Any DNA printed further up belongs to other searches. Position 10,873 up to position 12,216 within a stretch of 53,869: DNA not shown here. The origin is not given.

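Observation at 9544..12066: LicD + IspD-like cytidylyltransferase + D-2-hydroxyacid dehydrogenase: candidate pathway for an unusual CDP-activated phospho-substituent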

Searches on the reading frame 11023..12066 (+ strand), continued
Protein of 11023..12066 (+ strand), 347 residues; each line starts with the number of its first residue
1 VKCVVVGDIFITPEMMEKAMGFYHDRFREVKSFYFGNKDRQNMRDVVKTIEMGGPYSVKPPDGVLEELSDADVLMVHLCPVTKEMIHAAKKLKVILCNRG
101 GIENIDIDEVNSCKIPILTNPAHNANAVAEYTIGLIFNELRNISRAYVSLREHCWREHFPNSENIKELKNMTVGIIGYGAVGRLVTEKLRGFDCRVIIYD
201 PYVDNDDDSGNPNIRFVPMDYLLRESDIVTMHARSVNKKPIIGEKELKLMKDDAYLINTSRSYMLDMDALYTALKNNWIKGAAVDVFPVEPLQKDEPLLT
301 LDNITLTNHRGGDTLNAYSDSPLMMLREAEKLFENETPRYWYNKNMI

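Call 71: search_protein_families(library=ncbifam, proteins=[L025:9111-10145:+, L025:10164-11630:+, L025:11627-12985:+, L022:1272-2423:+, L022:2441-4009:+, L022:5094-6554:+, L022:129-1268:+, L034:9104-10597:+, L034:10594-11925:+, L025:7006-7896:-], max_evalue=1e-8)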
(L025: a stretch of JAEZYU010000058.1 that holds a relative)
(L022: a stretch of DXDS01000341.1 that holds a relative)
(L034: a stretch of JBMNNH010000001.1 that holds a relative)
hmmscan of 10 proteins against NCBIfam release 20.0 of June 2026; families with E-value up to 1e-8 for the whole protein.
L025:9111-10145:+ (344 aa): 9 families
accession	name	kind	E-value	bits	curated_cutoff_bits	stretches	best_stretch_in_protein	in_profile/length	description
NF006196.0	PRK08324.2-4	equivalog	8.2e-17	60.8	831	1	3-200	14-206/657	bifunctional aldolase/short-chain dehydrogenase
NF006190.0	PRK08324.1-4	equivalog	7e-16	57.5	1014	1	4-199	16-204/689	bifunctional aldolase/short-chain dehydrogenase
TIGR02632.1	RhaD_aldol-ADH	equivalog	1.8e-13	49.8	567.75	1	8-210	3-202/676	bifunctional rhamnulose-1-phosphate aldolase/short-chain dehydrogenase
NF006195.0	PRK08324.2-3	equivalog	1.4e-12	46.6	931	1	6-200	25-211/678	bifunctional aldolase/short-chain dehydrogenase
NF006192.0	PRK08324.1-6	equivalog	1.2e-11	43.8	639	1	15-203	35-216/685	bifunctional aldolase/short-chain dehydrogenase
NF006194.0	PRK08324.2-2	equivalog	2.1e-10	39.9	686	1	9-200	27-211/703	bifunctional aldolase/short-chain dehydrogenase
NF006197.0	PRK08324.2-5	equivalog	7.5e-10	37.8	627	1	9-199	20-205/583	bifunctional aldolase/short-chain dehydrogenase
NF006193.0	PRK08324.2-1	subfamily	1.2e-09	36.9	1213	1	4-203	25-235/705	bifunctional aldolase/short-chain dehydrogenase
NF006189.0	PRK08324.1-3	equivalog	1.8e-09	36.5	634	1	7-210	26-226/701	bifunctional rhamnulose-1-phosphate aldolase/short-chain dehydrogenase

L025:10164-11630:+ (488 aa): 11 families
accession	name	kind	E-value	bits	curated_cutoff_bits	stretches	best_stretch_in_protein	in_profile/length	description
TIGR01312.1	XylB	equivalog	3.9e-69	233.5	380.25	1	6-474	1-476/481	xylulokinase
TIGR01314.1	gntK_FGGY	equivalog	9.2e-41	139.9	648.55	1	5-476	2-488/505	gluconokinase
NF008187.0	PRK10939.1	equivalog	1.5e-40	139.3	528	2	4-266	5-266/521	autoinducer-2 kinase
NF011601.0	PRK15027.1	equivalog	2.1e-36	125.3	912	1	5-435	2-433/484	xylulokinase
NF003154.0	PRK04123.1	equivalog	1.2e-31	110.1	428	2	5-266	6-300/554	ribulokinase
TIGR01315.1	5C_CHO_kinase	subfamily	2.6e-26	92.5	408.7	1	5-273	2-295/541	FGGY family pentulose kinase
TIGR01311.1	glycerol_kin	equivalog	2.7e-26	92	590.35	1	5-466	3-479/496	glycerol kinase GlpK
TIGR01234.1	L-ribulokinase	equivalog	1.1e-21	77.2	583.25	1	6-266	4-293/536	ribulokinase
TIGR02628.1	fuculo_kin_coli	equivalog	2.5e-21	76.2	470.9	1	8-254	6-250/465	L-fuculokinase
NF000756.0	PRK00047.1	subfamily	8.1e-19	67.3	498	1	6-465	8-479/502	glycerol kinase GlpK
TIGR02627.1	rhamnulo_kin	equivalog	4.2e-09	35.5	527.95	1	60-276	53-263/454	rhamnulokinase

L025:11627-12985:+ (452 aa): 6 families
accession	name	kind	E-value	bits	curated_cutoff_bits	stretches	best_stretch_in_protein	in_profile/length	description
NF046027.1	PhglucPhmanMutPgmG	equivalog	7.5e-103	344.6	600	1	2-443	8-450/460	phosphoglucomutase/phosphomannomutase PgmG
TIGR03990.1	Arch_GlmM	equivalog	2.6e-101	339.7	439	1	7-440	7-441/444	phosphoglucosamine mutase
NF007088.0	PRK09542.1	equivalog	8.6e-76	255.7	618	1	2-442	10-452/456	phosphomannomutase/phosphoglucomutase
NF011943.0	PRK15414.1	subfamily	1e-62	212.6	801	1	2-432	5-442/456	phosphomannomutase CpsG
TIGR01455.1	glmM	equivalog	4.7e-59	200.2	447.55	1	11-443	8-440/442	phosphoglucosamine mutase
NF005737.0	PRK07564.1-1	equivalog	9.4e-11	41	378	0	198-255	247-303/543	alpha-D-glucose phosphate-specific phosphoglucomutase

L022:1272-2423:+ (383 aa): 3 families
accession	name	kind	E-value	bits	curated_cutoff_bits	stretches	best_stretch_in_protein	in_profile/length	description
TIGR01463.1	mtaA_cmuA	subfamily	1e-13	51.2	235.4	1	169-376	150-337/340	MtaA/CmuA family methyltransferase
NF004889.0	PRK06252.1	subfamily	1.6e-13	50.4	244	1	171-377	153-336/340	methylcobalamin:coenzyme M methyltransferase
NF040654.1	MtaA_Meth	equivalog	4.1e-13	49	400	1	169-377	149-335/337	methylcobamide:CoM methyltransferase MtaA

L022:2441-4009:+ (522 aa): 12 families
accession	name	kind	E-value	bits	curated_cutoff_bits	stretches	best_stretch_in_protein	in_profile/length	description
TIGR01312.1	XylB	equivalog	1.9e-97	326.8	380.25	1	7-502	1-479/481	xylulokinase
TIGR01314.1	gntK_FGGY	equivalog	7.5e-77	258.9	648.55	1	6-508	2-495/505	gluconokinase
TIGR01311.1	glycerol_kin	equivalog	2.1e-59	201.2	590.35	1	5-487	2-475/496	glycerol kinase GlpK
NF008187.0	PRK10939.1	equivalog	3e-58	197.7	528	1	3-502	3-499/521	autoinducer-2 kinase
NF011601.0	PRK15027.1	equivalog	1.6e-56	191.7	912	1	7-509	3-482/484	xylulokinase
NF003154.0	PRK04123.1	equivalog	1.7e-50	172.3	428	1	2-506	2-537/554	ribulokinase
NF000756.0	PRK00047.1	subfamily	2.8e-47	161.2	498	1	2-491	3-480/502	glycerol kinase GlpK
TIGR02628.1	fuculo_kin_coli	equivalog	7.8e-43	147.1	470.9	1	5-475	2-455/465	L-fuculokinase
TIGR01234.1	L-ribulokinase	equivalog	1.9e-33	116.1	583.25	1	4-504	1-528/536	ribulokinase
TIGR01315.1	5C_CHO_kinase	subfamily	1.9e-32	112.7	408.7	1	6-504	2-535/541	FGGY family pentulose kinase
TIGR02627.1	rhamnulo_kin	equivalog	5e-21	74.8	527.95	1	74-268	67-257/454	rhamnulokinase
NF007925.0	PRK10640.1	equivalog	8.5e-16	57.4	639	1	75-268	74-263/489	rhamnulokinase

L022:5094-6554:+ (486 aa): 10 families
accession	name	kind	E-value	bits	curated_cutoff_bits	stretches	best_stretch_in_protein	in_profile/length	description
TIGR01312.1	XylB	equivalog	1.8e-70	237.8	380.25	1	4-476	1-480/481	xylulokinase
TIGR01314.1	gntK_FGGY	equivalog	1.9e-49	168.5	648.55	1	3-469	2-483/505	gluconokinase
NF008187.0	PRK10939.1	equivalog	6.3e-42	143.9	528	2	3-264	6-266/521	autoinducer-2 kinase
NF003154.0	PRK04123.1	equivalog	1.7e-41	142.5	428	2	4-264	7-300/554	ribulokinase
NF011601.0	PRK15027.1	equivalog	6.8e-35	120.4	912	1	3-478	2-474/484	xylulokinase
TIGR01315.1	5C_CHO_kinase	subfamily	1.4e-33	116.4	408.7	2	3-309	2-334/541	FGGY family pentulose kinase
TIGR01311.1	glycerol_kin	equivalog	9.6e-29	100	590.35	1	2-451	2-465/496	glycerol kinase GlpK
TIGR01234.1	L-ribulokinase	equivalog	3.6e-28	98.6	583.25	2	4-265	4-294/536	ribulokinase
TIGR02628.1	fuculo_kin_coli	equivalog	2e-23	83.1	470.9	1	4-254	4-252/465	L-fuculokinase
NF000756.0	PRK00047.1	subfamily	3e-21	75.3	498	1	3-263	7-268/502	glycerol kinase GlpK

L022:129-1268:+ (379 aa): 179 families (the best 25 are shown)
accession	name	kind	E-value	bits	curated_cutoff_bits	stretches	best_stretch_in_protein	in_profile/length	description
NF008653.0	PRK11650.1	subfamily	2.6e-114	382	432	1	27-373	14-355/357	sn-glycerol-3-phosphate ABC transporter ATP-binding protein UgpC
NF008233.0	PRK11000.1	equivalog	2.9e-98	329.1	568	1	29-367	15-355/369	maltose/maltodextrin ABC transporter ATP-binding protein MalK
NF040933.2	ABC_arch_GlcV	equivalog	2.3e-93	312.9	450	1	26-365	15-357/357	glucose ABC transporter ATP-binding protein GlcV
TIGR03265.1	PhnT2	equivalog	2.6e-93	313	457.7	1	30-365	17-352/353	putative 2-aminoethylphosphonate ABC transporter ATP-binding protein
NF006987.0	PRK09452.1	equivalog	6.2e-89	298.3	482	1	28-305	28-302/378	spermidine/putrescine ABC transporter ATP-binding protein PotA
NF043075.1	MMSYN1_0197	equivalog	1e-84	284.4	550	1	29-364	14-338/341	spermidine/putrescine ABC transporter ATP-binding protein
TIGR01187.1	potA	subfamily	1.6e-84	283.7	355.6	1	48-342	1-296/325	polyamine ABC transporter ATP-binding protein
TIGR00968.1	3a0106s01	subfamily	8.3e-75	251.3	342.75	1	30-250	13-233/237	sulfate ABC transporter ATP-binding protein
NF040840.2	tungstate_WtpC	equivalog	5.6e-73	246.2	440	1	28-306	11-280/347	tungstate ABC transporter ATP-binding protein WtpC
TIGR03258.1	PhnT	equivalog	1.9e-72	244.3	499.15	1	30-317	21-306/359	2-aminoethylphosphonate ABC transport system ATP-binding subunit PhnT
NF008621.0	PRK11607.1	equivalog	6e-70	235.9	613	1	29-311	31-311/377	putrescine ABC transporter ATP-binding subunit PotG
NF008513.0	PRK11432.1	equivalog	9.6e-70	235.2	496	1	29-364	18-346/351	ferric ABC transporter ATP-binding protein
NF008105.0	PRK10851.1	equivalog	1.7e-69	234.3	502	1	32-367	17-351/362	sulfate/thiosulfate ABC transporter ATP-binding protein CysA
TIGR01186.1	proV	subfamily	1.4e-59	202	326.6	1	31-251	7-233/363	betaine/proline/choline family ABC transporter ATP-binding protein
TIGR03415.1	ABC_choXWV_ATP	equivalog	3e-51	174.5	483.75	1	31-259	38-277/382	choline ABC transporter ATP-binding protein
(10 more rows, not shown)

L034:9104-10597:+ (497 aa): 10 families
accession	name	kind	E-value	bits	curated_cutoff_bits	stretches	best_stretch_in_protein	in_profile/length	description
TIGR01312.1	XylB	equivalog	6.2e-65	219.6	380.25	1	15-483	1-476/481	xylulokinase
TIGR01314.1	gntK_FGGY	equivalog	7.6e-44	150.1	648.55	1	14-483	2-486/505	gluconokinase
NF008187.0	PRK10939.1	equivalog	5.9e-41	140.7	528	2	13-274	5-266/521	autoinducer-2 kinase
NF003154.0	PRK04123.1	equivalog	2.1e-38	132.4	428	2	14-275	6-300/554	ribulokinase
TIGR01315.1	5C_CHO_kinase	subfamily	1.8e-35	122.7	408.7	2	14-321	2-335/541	FGGY family pentulose kinase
NF011601.0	PRK15027.1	equivalog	5.3e-34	117.4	912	1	14-445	2-434/484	xylulokinase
TIGR01234.1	L-ribulokinase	equivalog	1.6e-27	96.5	583.25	1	15-275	4-293/536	ribulokinase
TIGR01311.1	glycerol_kin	equivalog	8.3e-26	90.4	590.35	1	14-471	3-475/496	glycerol kinase GlpK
TIGR02628.1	fuculo_kin_coli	equivalog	1.3e-21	77.1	470.9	1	17-263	6-250/465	L-fuculokinase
NF000756.0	PRK00047.1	subfamily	1.4e-18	66.5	498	1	14-472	7-477/502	glycerol kinase GlpK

L034:10594-11925:+ (443 aa): 6 families
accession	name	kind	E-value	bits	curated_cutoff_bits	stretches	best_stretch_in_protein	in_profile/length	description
NF046027.1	PhglucPhmanMutPgmG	equivalog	8.2e-110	367.6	600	1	3-429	9-446/460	phosphoglucomutase/phosphomannomutase PgmG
TIGR03990.1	Arch_GlmM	equivalog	3.1e-107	359.2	439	1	8-431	8-442/444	phosphoglucosamine mutase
NF007088.0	PRK09542.1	equivalog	4.2e-78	263.4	618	1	2-432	10-452/456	phosphomannomutase/phosphoglucomutase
NF011943.0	PRK15414.1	subfamily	7.4e-66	223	801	1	2-428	5-448/456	phosphomannomutase CpsG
TIGR01455.1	glmM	equivalog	8.1e-59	199.5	447.55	1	20-432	18-439/442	phosphoglucosamine mutase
NF005737.0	PRK07564.1-1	equivalog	4.7e-12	45.3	378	0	191-348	244-401/543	alpha-D-glucose phosphate-specific phosphoglucomutase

L025:7006-7896:- (296 aa): 10 families
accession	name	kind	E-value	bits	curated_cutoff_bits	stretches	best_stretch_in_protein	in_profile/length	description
NF040755.1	AgaR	equivalog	9.7e-50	169.1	260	1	46-294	5-254/256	transcriptional repressor AgaR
NF041397.1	TranRegGlpR_Halo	equivalog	3.8e-46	157.8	300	1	43-290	1-246/253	HTH-type transcriptional regulator GlpR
NF007753.1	PRK10434.1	equivalog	2.8e-38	131.9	350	1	44-290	2-247/253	glucitol operon DNA-binding transcriptional repressor SrlR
NF007316.0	PRK09802.1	equivalog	2e-37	128.9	351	1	46-294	16-265/269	DeoR family transcriptional regulator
NF008154.0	PRK10906.1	equivalog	2.8e-37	128.4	331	1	45-279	3-235/252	DeoR/GlpR family transcriptional regulator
NF040890.1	trans_reg_YgbI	equivalog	7.6e-32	110.8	400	1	43-290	1-246/253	DNA-binding transcriptional repressor YgbI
NF040887.2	trans_reg_YciT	exception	1.3e-31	110.1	450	1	47-286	3-236/246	DNA-binding transcriptional regulator YciT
NF007720.0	PRK10411.1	equivalog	1.1e-26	93.6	259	1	44-277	1-234/243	L-fucose operon activator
NF010034.0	PRK13509.1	equivalog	3.5e-26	92.1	244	1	44-294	2-249/251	HTH-type transcriptional regulator UlaR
NF007961.0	PRK10681.1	equivalog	6.7e-20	71.5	244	1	45-287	5-244/252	DNA-binding transcriptional repressor DeoR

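Call 73: search_protein_families(library=pfam, proteins=[L003:1-1035:+, L003:2860-4023:+, L005:5335-7272:+, L001:11064-12587:+], max_evalue=0.001)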
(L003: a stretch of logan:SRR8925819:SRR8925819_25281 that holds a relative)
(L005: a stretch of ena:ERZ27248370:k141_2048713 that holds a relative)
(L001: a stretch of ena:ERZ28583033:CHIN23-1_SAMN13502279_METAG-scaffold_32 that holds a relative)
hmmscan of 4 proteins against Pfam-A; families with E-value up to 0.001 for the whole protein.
L003:1-1035:+ (344 aa): 2 families
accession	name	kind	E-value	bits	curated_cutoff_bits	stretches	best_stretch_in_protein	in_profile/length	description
PF00152.25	tRNA-synt_2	-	1.2e-94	317.3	25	1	1-340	1-307/308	tRNA synthetases class II (D, K and N)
PF01409.25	tRNA-synt_2d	-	3.3e-06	27.2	19.8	0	93-148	104-157/246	tRNA synthetases class II core domain (F)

L003:2860-4023:+ (387 aa): 1 family
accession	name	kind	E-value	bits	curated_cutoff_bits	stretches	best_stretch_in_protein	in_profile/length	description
PF04464.20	Glyphos_transf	-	9.4e-60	202.9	22.1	1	23-377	8-361/367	CDP-Glycerol:Poly(glycerophosphate) glycerophosphotransferase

L005:5335-7272:+ (645 aa): 1 family
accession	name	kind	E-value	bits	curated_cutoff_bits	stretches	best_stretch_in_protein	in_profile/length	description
PF04991.19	LicD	-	1.6e-29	104.1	22.6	1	372-594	1-227/227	LicD family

L001:11064-12587:+ (507 aa): 1 family
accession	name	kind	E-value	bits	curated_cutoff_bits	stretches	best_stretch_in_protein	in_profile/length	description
PF04991.19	LicD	-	4.3e-36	125.6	22.6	1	247-468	1-227/227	LicD family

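Call 83: find_encoding_contigs(protein=P0123, flank=6000, max_places=1)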
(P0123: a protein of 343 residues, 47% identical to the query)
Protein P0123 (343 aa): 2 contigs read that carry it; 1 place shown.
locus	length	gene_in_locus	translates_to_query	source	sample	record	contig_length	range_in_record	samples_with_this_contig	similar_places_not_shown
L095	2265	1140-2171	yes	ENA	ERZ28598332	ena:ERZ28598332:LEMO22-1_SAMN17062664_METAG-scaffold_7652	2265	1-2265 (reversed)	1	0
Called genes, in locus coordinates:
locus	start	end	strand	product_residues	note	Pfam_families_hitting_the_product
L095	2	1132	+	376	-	?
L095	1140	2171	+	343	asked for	PF00389:2-Hacid_dh, PF02826:2-Hacid_dh_C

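Call 84: predict_structure(alignment_id=A1)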
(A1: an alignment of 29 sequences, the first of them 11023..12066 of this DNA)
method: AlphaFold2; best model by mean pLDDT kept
length: 347 residues; sequences in the alignment: 29
mean_pLDDT: 90.8   pTM: 0.81
mean pLDDT of the five models: 90.8, 90.6, 88.3, 88.4, 85.0
residues with pLDDT >= 90: 238; 70-90: 98; 50-70: 11; < 50: 0
segments of 3 or more residues with pLDDT < 50: none
pLDDT, mean of each block of 10 residues (from residue 1): 96 95 95 94 89 93 96 97 96 94 95 95 85 94 81 77 88 94 91 93 64 86 98 87 98 95 94 97 89 90 87 81 94 91 86
secondary structure, 60 per line:
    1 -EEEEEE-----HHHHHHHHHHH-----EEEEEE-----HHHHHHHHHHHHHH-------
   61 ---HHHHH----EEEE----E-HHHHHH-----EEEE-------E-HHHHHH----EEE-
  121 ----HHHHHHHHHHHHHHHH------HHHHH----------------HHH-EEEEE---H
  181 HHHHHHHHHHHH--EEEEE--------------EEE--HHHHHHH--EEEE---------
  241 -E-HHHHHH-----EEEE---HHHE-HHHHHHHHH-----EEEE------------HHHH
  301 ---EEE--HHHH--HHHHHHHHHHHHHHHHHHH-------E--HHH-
elements in order: E2-7 H13-23 E29-34 H40-53 H64-68 E73-76 H83-88 E94-97 H107-112 E117-119 H125-140 H147-151 E172-176 H180-192 E195-199 E214-216 H219-225 E228-231 H244-249 E255-258 H267-275 E281-284 H297-300 E304-306 H309-312 H315-333

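Call 86: fold_search(model_id=the predicted structure, library=pdb)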
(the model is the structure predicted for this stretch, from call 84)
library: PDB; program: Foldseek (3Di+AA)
matches with E <= 10: 1897; with E <= 0.001: 679
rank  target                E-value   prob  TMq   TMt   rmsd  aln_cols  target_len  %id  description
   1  1wwk_A                2.7e-28  1.00  0.73  0.82   3.9       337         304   32  Crystal structure of phosphoglycerate dehydrogenase from Pyrococcus horikoshii OT3 (released 2006-01-17)
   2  6bii_A                4.9e-28  1.00  0.66  0.68   5.5       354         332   25  Crystal Structure of Pyrococcus yayanosii Glyoxylate Hydroxypyruvate Reductase in complex with NADP and malonate (re-r (released 2018-01-17)
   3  5aov                  5.2e-28  1.00  0.65  0.67   5.6       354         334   26  Ternary Crystal Structure of Pyrococcus furiosus Glyoxylate Hydroxypyruvate Reductase in presence of glyoxylate (released 2016-03-02)
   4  2dbq                  6.9e-28  1.00  0.65  0.68   5.6       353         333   27  Crystal Structure of Glyoxylate Reductase (PH0597) from Pyrococcus horikoshii OT3, Complexed with NADP (I41) (released 2006-06-16)
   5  1wwk_B                4.9e-27  1.00  0.71  0.80   4.0       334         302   34  Crystal structure of phosphoglycerate dehydrogenase from Pyrococcus horikoshii OT3 (released 2006-01-17)
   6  8wpo                  7.2e-27  1.00  0.62  0.67   5.9       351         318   25  Anabaena McyI R166A with prebound NAD and citrate (released 2024-10-16)
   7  9m0t                  1.1e-26  1.00  0.65  0.68   5.7       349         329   25  Crystal structure of Glyoxylate/Hydroxypyruvate Reductase in complex from Bacillus subtilis with formate at near-atomic  (released 2026-01-21)
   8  9a5q_A                1.7e-26  1.00  0.65  0.69   5.4       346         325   24  Integrative model of TKRA-RECF by crosslinking MS and deep learning (released 2024-09-18)
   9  8wpi_A                3.3e-26  1.00  0.74  0.80   4.4       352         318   25  Anabaena McyI with prebound NAD and soaked NADP (released 2024-10-16)
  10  2h1s_A                3.5e-26  1.00  0.63  0.68   5.8       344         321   22  Crystal Structure of a Glyoxylate/Hydroxypyruvate reductase from Homo sapiens (released 2006-06-27)
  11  8wpq                  4.1e-26  1.00  0.62  0.66   6.0       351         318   25  Anabaena McyI R166M with prebound NAD and citrate (released 2024-10-16)
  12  8wpr                  4.1e-26  1.00  0.62  0.66   6.0       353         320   25  Anabaena McyI R166A with prebound NAD and malate (released 2024-10-16)
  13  2cuk_A                4.9e-26  1.00  0.63  0.69   5.5       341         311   23  Crystal structure of TT0316 protein from Thermus thermophilus HB8 (released 2006-08-15)
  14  8wps                  5.1e-26  1.00  0.63  0.67   5.9       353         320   25  Anabaena McyI R166M with prebound NAD and malate (released 2024-10-16)
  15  6cdf                  5.4e-26  1.00  0.64  0.66   5.9       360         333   22  Human CtBP1 (28-378) (released 2018-05-09)
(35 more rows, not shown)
